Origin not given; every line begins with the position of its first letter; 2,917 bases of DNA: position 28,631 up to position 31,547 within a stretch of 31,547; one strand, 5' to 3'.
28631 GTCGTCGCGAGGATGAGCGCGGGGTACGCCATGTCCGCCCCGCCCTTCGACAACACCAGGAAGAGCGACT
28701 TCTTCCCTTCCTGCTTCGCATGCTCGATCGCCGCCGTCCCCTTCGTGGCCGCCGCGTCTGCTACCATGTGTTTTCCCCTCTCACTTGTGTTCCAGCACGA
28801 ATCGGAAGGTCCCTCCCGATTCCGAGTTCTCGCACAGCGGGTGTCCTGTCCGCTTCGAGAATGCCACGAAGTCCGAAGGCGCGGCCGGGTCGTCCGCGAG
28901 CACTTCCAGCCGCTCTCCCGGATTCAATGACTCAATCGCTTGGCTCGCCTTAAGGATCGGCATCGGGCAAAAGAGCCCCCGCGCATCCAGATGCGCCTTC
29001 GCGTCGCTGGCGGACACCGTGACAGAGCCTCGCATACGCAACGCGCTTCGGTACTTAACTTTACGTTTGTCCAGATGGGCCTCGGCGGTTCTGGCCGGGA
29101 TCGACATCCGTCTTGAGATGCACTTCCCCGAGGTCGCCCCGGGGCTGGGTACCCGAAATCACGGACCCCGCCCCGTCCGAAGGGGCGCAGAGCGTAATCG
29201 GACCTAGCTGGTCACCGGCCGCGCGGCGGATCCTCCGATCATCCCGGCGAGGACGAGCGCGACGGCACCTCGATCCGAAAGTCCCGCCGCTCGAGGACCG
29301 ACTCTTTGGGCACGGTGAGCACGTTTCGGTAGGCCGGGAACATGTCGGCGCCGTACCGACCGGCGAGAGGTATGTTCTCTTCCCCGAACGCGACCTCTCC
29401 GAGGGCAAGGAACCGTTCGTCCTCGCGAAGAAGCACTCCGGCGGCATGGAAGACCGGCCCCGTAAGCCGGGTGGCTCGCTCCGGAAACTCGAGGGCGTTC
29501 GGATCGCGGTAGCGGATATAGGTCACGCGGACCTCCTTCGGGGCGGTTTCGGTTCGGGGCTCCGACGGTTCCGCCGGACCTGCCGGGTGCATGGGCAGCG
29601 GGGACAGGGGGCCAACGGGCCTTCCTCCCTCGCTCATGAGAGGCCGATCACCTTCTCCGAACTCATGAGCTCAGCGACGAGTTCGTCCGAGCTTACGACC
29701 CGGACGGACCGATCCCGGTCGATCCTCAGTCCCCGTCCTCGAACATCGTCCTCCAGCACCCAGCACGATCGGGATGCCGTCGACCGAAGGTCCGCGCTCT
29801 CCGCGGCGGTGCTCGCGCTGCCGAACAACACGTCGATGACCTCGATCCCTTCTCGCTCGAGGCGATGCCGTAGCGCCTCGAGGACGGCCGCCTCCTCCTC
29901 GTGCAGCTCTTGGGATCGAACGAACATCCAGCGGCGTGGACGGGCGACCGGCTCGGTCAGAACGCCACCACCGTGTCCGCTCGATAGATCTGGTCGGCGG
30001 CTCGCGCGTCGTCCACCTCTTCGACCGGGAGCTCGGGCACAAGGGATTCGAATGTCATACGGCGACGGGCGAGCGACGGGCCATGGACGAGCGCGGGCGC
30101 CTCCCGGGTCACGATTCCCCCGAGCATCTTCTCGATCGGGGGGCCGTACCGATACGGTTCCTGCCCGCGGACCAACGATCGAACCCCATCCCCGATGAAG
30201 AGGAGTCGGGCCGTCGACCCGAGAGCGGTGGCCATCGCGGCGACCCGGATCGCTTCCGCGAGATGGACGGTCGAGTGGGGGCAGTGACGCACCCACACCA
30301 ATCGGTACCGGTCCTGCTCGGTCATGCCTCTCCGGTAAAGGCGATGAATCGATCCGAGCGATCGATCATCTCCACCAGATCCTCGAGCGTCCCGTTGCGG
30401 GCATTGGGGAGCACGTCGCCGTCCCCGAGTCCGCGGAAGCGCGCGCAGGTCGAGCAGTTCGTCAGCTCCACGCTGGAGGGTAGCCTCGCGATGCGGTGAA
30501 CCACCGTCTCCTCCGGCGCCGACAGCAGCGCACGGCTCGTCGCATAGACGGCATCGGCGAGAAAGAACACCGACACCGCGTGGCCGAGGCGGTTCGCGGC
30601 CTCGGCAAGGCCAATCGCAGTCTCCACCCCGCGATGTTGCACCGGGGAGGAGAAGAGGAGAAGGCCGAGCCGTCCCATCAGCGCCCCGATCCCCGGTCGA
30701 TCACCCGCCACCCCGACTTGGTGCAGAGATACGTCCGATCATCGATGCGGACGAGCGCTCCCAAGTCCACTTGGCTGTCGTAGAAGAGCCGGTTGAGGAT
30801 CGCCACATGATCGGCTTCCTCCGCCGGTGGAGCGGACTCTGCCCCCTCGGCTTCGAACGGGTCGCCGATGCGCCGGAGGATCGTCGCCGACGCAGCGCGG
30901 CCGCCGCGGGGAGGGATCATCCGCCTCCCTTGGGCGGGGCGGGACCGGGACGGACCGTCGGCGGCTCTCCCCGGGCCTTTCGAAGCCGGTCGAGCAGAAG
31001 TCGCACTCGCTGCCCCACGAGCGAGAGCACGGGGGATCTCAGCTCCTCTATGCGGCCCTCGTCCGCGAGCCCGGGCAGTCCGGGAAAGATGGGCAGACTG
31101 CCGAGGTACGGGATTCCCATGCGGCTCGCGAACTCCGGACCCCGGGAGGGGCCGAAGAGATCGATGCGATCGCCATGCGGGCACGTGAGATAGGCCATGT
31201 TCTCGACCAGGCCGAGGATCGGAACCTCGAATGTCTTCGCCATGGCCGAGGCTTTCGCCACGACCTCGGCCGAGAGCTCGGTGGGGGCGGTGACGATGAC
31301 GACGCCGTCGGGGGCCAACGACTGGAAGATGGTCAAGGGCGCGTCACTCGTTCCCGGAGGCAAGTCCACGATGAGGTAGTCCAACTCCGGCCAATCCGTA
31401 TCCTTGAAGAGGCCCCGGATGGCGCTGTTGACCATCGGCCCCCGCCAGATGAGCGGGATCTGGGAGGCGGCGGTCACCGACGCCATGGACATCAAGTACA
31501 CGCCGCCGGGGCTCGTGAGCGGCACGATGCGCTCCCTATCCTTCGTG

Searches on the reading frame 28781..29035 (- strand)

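Call 3: search_protein_families(library=pfam, proteins=[window:28781-29017:-], max_evalue=0.01)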
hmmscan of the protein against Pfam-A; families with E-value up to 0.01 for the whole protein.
window:28781-29017:- (78 aa): 2 families
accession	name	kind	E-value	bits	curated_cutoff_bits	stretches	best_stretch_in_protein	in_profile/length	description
PF01206.22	TusA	-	2.1e-23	82.4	28.6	1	10-76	3-69/70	Sulfurtransferase TusA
PF10006.14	DUF2249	-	0.00013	22.2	29.5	1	9-42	1-34/70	Uncharacterized conserved protein (DUF2249)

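Call 37: search_protein_families(library=ncbifam, proteins=[window:28781-29035:-], max_evalue=0.001)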
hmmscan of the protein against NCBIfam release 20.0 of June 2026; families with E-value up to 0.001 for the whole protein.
window:28781-29035:- (84 aa): 3 families
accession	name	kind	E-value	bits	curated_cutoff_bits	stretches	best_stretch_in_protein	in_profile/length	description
NF001423.0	PRK00299.1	equivalog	1.3e-13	50.5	78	1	9-82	5-78/82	sulfurtransferase TusA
NF008242.0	PRK11018.1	equivalog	8.7e-10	38.1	79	1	12-82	7-77/78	sulfurtransferase-like selenium metabolism protein YedF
TIGR03527.1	selenium_YedF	equivalog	1.2e-07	31.8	110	1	16-80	1-65/194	sulfurtransferase-like selenium metabolism protein YedF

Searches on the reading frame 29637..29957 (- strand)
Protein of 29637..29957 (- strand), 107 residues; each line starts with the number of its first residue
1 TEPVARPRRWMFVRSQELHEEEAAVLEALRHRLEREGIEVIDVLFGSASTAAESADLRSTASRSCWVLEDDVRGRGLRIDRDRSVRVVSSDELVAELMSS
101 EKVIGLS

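Call 70: search_protein_families(library=pfam, proteins=[window:29637-29957:-], max_evalue=0.01)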
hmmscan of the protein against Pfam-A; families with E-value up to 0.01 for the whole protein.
window:29637-29957:- (107 aa): 1 family
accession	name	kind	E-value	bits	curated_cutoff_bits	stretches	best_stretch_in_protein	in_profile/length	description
PF04077.17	DsrH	-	0.00014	22.4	24.4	1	54-102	39-87/88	DsrH like protein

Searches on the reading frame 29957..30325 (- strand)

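Call 3: search_protein_families(library=pfam, proteins=[window:29957-30325:-], max_evalue=0.01)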
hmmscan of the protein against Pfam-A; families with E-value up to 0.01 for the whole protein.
window:29957-30325:- (122 aa): 1 family
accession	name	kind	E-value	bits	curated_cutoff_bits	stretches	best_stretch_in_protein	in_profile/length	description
PF02635.20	DsrE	-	1.5e-06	28.8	22.7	1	12-121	7-115/116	DsrE/DsrF-like family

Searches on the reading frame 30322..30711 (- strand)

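Call 3: search_protein_families(library=pfam, proteins=[window:30322-30711:-], max_evalue=0.01)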
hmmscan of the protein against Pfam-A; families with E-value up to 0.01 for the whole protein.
window:30322-30711:- (129 aa): 1 family
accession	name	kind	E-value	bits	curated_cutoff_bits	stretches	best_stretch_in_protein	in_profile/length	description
PF02635.20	DsrE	-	4.6e-12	46.6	22.7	1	19-125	6-116/116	DsrE/DsrF-like family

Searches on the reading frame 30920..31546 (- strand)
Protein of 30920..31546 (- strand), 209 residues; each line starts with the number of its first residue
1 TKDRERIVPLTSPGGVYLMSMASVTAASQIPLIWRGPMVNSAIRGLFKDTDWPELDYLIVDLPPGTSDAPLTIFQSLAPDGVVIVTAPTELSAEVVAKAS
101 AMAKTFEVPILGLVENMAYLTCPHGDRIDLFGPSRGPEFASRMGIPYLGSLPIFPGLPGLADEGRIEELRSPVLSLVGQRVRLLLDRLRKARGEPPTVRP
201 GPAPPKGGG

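Call 70: search_protein_families(library=pfam, proteins=[window:30920-31546:-], max_evalue=0.01)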
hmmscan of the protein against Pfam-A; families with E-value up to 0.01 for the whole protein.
window:30920-31546:- (209 aa): 1 family
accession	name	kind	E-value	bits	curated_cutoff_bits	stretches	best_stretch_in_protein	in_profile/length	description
PF10609.15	ParA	-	1.2e-50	172.7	27.1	1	4-165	62-223/246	NUBPL iron-transfer P-loop NTPase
